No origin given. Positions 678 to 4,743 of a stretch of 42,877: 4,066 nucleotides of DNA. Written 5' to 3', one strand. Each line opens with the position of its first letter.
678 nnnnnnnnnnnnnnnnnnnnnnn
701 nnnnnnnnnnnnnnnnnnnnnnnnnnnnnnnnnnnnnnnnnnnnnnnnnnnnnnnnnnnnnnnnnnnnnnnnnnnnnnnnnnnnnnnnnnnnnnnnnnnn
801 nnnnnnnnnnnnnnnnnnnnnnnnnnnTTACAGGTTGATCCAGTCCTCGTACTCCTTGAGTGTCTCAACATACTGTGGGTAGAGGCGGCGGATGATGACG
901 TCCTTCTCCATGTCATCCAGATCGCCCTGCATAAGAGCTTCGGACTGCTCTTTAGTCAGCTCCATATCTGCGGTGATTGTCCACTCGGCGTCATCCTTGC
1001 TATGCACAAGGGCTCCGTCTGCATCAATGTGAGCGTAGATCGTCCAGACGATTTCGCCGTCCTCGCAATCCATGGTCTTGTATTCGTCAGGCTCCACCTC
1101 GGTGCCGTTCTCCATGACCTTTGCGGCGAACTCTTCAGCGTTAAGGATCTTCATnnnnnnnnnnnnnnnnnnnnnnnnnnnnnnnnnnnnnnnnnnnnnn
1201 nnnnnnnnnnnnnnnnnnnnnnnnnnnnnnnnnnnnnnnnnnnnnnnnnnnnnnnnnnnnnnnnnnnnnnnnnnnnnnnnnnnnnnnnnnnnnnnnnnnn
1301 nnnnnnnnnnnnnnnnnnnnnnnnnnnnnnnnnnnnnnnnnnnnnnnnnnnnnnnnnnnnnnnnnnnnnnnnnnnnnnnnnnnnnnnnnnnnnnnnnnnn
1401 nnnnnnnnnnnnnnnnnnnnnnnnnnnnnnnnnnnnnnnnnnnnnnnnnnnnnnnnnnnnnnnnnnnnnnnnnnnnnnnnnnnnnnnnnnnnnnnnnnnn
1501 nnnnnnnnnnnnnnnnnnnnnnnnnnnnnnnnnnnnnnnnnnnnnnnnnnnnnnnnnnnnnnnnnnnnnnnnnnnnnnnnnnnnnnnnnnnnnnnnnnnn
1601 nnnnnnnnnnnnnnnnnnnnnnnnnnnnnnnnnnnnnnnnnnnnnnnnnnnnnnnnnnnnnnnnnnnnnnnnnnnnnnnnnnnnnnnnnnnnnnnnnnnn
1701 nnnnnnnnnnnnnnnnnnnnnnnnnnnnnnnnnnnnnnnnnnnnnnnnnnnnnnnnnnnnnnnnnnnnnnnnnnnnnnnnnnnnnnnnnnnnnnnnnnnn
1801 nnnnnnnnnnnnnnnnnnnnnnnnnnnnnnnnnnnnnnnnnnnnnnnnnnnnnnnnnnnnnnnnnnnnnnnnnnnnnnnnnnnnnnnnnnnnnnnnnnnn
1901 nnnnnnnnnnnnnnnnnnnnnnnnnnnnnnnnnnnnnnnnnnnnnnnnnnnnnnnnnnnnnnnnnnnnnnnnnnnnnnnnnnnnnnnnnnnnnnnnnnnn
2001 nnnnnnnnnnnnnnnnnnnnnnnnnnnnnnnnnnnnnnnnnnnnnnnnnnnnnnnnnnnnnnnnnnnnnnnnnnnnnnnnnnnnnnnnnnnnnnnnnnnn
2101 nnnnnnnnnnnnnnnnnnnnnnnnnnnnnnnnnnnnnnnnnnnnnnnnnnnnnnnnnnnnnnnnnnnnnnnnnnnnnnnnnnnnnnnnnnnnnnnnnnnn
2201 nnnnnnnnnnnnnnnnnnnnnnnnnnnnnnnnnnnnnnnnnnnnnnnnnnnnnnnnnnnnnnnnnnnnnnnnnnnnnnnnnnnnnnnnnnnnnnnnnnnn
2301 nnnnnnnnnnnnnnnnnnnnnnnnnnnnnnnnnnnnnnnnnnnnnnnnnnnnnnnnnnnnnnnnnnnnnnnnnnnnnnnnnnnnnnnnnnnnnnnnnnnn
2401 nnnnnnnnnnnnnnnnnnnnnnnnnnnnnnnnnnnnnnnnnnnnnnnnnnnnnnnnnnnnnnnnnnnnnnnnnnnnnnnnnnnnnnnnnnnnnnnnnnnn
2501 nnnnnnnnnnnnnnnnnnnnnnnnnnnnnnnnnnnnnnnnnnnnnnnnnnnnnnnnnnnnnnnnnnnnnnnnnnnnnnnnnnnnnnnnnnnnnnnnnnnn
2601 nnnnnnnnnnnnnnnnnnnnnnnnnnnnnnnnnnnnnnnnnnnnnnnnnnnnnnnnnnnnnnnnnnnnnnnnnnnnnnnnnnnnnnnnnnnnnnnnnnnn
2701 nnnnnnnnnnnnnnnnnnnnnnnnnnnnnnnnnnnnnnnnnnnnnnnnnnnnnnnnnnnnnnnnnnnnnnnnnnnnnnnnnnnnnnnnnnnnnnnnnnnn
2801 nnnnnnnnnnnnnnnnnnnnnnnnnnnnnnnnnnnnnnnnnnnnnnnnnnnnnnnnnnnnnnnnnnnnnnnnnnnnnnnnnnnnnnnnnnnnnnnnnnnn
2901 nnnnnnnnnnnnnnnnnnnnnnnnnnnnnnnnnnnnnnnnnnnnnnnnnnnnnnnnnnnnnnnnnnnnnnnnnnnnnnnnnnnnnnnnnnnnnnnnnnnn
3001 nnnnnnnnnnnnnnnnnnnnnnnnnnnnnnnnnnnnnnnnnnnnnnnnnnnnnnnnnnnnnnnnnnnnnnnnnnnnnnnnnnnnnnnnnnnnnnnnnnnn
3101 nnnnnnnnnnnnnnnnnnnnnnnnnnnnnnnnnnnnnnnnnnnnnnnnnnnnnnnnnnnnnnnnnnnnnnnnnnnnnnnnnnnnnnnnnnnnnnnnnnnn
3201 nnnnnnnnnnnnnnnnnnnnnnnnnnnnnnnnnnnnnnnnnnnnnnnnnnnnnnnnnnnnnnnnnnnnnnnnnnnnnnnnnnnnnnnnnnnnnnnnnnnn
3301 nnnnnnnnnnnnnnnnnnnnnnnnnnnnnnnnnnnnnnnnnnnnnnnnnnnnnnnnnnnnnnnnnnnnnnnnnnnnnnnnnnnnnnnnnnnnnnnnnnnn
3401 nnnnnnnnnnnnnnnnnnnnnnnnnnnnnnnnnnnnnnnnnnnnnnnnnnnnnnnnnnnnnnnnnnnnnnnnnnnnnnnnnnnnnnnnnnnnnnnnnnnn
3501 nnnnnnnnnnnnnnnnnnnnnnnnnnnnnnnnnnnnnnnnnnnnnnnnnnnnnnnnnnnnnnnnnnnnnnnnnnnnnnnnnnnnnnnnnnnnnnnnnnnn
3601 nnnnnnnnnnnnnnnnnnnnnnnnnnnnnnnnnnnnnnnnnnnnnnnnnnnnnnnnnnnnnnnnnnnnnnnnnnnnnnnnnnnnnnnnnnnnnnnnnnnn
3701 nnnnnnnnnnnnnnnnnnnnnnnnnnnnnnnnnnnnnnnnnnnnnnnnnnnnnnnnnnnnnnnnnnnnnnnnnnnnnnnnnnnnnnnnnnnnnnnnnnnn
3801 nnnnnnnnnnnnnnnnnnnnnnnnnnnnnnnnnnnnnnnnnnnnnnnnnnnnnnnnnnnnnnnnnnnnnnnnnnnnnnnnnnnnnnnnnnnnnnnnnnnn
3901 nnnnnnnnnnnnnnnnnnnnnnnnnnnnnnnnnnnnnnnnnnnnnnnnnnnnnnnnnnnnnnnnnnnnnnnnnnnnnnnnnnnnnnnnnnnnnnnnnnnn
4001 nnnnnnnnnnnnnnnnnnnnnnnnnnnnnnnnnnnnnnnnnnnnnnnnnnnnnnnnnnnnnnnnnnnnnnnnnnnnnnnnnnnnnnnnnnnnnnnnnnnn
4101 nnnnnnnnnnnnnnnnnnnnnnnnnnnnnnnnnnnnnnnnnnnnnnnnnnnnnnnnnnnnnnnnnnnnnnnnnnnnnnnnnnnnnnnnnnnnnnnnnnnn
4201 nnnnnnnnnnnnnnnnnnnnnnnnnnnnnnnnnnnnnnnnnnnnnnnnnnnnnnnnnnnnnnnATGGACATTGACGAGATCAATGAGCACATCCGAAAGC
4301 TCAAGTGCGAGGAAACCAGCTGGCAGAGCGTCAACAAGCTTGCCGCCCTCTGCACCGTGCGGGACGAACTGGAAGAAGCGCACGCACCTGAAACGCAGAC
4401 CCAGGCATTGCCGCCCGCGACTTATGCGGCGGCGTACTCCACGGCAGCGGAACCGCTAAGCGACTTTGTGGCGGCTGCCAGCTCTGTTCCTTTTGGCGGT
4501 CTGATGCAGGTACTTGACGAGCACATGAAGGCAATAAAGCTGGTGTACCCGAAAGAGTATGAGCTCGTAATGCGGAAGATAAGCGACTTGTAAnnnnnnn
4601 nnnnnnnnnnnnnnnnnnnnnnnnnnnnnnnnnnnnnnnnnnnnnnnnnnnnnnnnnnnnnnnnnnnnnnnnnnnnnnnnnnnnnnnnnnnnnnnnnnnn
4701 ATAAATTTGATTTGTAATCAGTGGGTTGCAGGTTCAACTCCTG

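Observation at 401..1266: Operon with anti-defence (acr-aca-like) architecture: strong operator-bearing promoter, very acidic small protein, HTH protein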

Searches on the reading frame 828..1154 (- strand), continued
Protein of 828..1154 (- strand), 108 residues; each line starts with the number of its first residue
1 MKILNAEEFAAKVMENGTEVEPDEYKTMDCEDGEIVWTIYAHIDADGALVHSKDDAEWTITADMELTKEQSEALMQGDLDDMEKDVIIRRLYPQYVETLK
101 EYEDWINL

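Call 77: find_related_loci(query=A1, collection=viral_contigs, flank=4000)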
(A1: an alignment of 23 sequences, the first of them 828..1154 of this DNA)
Query A1 (108 aa) in viral_contigs; peptide patterns used: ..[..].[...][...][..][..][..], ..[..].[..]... (x = any residue, [..] = any of these).
155 stretches matched a pattern; 79 encode a relative of the query (tblastn E <= 1e-3); 77 distinct loci.
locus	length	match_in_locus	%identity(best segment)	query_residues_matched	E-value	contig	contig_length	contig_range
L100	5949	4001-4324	100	1-108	2e-69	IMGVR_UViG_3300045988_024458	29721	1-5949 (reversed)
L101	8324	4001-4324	99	1-108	4e-69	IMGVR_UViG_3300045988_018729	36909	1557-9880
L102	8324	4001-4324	99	1-108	4e-69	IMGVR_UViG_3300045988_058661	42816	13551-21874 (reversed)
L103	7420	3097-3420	99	1-108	2e-68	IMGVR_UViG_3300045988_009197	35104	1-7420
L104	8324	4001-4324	99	1-108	1e-68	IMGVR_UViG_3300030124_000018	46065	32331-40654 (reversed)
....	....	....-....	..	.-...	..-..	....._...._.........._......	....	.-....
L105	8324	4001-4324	94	1-108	5e-64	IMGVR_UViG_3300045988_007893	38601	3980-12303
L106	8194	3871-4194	94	1-108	5e-64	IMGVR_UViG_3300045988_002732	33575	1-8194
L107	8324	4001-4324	94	1-108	5e-64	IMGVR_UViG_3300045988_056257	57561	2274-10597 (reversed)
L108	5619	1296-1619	94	1-108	5e-64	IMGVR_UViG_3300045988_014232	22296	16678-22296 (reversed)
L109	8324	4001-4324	94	1-108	5e-64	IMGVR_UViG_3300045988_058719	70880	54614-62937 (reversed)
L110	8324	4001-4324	88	1-108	1e-60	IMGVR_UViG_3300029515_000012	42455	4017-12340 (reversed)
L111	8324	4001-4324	88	1-108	1e-60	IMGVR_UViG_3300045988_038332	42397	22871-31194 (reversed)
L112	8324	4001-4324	88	1-108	1e-59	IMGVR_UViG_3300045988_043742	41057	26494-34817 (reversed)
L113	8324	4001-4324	85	1-108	3e-59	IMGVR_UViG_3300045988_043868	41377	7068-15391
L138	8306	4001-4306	56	1-103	3e-29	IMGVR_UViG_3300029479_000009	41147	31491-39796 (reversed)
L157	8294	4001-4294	52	1-99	9e-24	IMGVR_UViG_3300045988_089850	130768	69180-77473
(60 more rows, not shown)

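Call 80: search_protein_families(library=pfam, proteins=[L157:3121-3987:+, L157:2309-2629:+, L157:2633-2905:+, L157:2047-2295:+, L157:4745-5080:+, L157:5073-5330:+, L157:5739-5999:+, L157:6214-6540:+, L157:1067-1579:+, L157:4329-4532:+], max_evalue=0.01)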
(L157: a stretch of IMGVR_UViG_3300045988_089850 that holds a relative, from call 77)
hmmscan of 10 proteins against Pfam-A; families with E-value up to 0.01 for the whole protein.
L157:3121-3987:+ (288 aa): 0 families

L157:2309-2629:+ (106 aa): 0 families

L157:2633-2905:+ (90 aa): 0 families

L157:2047-2295:+ (82 aa): 0 families

L157:4745-5080:+ (111 aa): 0 families

L157:5073-5330:+ (85 aa): 0 families

L157:5739-5999:+ (86 aa): 0 families

L157:6214-6540:+ (108 aa): 0 families

L157:1067-1579:+ (170 aa): 0 families

L157:4329-4532:+ (67 aa): 0 families

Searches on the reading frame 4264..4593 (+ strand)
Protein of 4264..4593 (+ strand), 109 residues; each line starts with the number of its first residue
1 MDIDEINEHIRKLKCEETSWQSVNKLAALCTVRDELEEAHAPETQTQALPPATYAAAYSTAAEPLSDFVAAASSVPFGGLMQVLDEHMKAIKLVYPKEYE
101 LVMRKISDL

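Call 10: search_protein_families(library=pfam, proteins=[window:4264-4593:+], max_evalue=0.1)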
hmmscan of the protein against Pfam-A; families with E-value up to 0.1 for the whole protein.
window:4264-4593:+ (109 aa): 1 family
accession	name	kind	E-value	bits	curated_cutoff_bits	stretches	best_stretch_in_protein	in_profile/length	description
PF09474.15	Type_III_YscX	-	0.064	14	25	1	22-93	37-109/119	Type III secretion system YscX (type_III_YscX)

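Call 11: search_protein_families(library=phrogs, proteins=[window:4264-4593:+], max_evalue=0.1)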
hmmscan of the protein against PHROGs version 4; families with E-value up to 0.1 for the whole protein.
window:4264-4593:+ (109 aa): 0 families
